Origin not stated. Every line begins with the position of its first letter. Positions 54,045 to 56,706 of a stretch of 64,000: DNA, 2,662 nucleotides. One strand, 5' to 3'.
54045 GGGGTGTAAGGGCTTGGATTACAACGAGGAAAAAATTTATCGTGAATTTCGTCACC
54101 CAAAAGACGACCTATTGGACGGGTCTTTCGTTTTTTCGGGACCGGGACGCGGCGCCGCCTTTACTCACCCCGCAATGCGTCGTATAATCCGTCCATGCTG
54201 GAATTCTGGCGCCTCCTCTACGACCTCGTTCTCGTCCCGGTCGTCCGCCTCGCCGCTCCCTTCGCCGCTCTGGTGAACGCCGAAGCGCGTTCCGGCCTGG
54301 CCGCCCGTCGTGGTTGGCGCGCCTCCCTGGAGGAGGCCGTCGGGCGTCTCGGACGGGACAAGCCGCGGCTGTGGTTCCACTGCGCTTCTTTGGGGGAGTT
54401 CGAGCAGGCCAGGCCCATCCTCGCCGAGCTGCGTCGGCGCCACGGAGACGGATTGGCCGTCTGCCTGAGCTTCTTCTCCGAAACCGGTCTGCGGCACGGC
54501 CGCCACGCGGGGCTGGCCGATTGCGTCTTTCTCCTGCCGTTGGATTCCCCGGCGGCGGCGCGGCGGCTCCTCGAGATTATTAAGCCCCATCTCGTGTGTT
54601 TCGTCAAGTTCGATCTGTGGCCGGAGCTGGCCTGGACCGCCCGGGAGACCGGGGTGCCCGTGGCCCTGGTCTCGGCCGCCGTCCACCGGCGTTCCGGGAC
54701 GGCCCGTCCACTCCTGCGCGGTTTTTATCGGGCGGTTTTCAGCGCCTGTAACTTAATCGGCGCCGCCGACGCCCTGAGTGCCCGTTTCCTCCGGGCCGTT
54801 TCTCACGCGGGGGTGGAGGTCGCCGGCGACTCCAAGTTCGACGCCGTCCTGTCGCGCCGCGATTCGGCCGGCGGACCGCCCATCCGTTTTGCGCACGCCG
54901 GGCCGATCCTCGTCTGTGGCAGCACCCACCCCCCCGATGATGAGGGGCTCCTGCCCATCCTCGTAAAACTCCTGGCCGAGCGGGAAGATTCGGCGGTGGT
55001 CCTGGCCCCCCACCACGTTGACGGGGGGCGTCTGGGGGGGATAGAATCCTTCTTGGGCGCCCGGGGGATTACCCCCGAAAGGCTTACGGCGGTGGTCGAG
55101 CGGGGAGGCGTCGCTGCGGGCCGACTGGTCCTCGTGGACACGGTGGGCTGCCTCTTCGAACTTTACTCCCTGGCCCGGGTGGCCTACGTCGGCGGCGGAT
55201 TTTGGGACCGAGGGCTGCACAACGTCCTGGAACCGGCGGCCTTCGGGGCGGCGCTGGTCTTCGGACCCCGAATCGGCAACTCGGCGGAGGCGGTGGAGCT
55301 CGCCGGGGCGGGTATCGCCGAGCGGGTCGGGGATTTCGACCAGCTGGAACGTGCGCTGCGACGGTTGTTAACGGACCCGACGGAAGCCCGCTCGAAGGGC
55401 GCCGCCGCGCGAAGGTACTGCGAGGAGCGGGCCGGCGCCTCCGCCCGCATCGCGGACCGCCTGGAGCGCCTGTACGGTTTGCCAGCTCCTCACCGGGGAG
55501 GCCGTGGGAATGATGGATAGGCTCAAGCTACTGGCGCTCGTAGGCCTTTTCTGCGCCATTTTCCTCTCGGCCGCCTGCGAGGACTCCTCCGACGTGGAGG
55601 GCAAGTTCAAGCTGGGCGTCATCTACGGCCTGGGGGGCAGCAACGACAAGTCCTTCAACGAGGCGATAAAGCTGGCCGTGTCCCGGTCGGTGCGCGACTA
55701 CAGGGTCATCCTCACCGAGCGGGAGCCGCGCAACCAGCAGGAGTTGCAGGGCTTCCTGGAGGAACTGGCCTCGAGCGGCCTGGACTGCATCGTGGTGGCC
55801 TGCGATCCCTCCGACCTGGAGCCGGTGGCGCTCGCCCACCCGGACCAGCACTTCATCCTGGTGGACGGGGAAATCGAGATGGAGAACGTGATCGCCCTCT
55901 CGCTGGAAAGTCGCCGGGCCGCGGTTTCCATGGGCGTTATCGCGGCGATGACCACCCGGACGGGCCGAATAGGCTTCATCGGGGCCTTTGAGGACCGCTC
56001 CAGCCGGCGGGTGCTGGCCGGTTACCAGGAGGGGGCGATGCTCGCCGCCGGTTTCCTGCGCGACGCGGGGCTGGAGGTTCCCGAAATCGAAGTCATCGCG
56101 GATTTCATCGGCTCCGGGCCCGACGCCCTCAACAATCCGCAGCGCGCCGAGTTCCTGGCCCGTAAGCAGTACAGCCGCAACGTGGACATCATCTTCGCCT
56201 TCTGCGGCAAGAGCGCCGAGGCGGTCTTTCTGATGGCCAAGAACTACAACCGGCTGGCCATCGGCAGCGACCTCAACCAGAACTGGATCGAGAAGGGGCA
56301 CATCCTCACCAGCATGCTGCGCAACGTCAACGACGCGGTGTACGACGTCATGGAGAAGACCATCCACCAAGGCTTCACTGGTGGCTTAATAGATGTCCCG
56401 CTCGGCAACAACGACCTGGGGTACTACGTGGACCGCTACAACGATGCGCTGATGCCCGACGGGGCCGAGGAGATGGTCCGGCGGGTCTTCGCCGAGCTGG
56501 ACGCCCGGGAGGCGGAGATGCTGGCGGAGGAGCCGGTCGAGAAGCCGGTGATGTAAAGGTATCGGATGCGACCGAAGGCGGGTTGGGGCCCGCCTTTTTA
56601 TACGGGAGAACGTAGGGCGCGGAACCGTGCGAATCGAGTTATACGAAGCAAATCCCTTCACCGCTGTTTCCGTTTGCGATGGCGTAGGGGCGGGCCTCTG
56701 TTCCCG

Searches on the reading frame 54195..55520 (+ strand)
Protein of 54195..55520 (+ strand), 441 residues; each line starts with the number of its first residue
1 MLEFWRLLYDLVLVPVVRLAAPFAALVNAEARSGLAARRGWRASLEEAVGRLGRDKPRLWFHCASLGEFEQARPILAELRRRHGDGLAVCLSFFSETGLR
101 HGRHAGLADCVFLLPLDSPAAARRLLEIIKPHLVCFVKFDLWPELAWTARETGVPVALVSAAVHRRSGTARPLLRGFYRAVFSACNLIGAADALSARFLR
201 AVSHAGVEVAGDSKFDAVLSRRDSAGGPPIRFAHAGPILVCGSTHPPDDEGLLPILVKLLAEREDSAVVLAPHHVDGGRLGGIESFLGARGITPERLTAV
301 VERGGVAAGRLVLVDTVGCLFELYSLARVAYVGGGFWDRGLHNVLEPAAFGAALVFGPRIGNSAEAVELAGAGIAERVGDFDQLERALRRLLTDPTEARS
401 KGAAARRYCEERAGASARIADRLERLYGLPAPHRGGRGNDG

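Call 48: search_protein_families(library=pfam, proteins=[window:54195-55520:+], max_evalue=0.001)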
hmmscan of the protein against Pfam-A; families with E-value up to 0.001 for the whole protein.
window:54195-55520:+ (441 aa): 1 family
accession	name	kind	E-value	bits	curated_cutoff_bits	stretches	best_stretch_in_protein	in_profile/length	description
PF04413.22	Glycos_transf_N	-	1.8e-37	129.1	23.9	1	47-217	5-179/179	3-Deoxy-D-manno-octulosonic-acid transferase (kdotransferase)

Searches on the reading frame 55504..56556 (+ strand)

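Call 48: search_protein_families(library=pfam, proteins=[window:55504-56556:+], max_evalue=0.001)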
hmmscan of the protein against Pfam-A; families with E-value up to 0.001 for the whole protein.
window:55504-56556:+ (350 aa): 2 families
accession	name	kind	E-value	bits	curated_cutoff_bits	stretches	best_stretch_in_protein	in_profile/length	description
PF02608.20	Bmp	-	1.8e-24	86.7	24.1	1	44-294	10-254/301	ABC transporter substrate-binding protein PnrA-like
PF13407.12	Peripla_BP_4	-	0.00041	20.4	35.1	1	62-280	23-244/258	Periplasmic binding protein domain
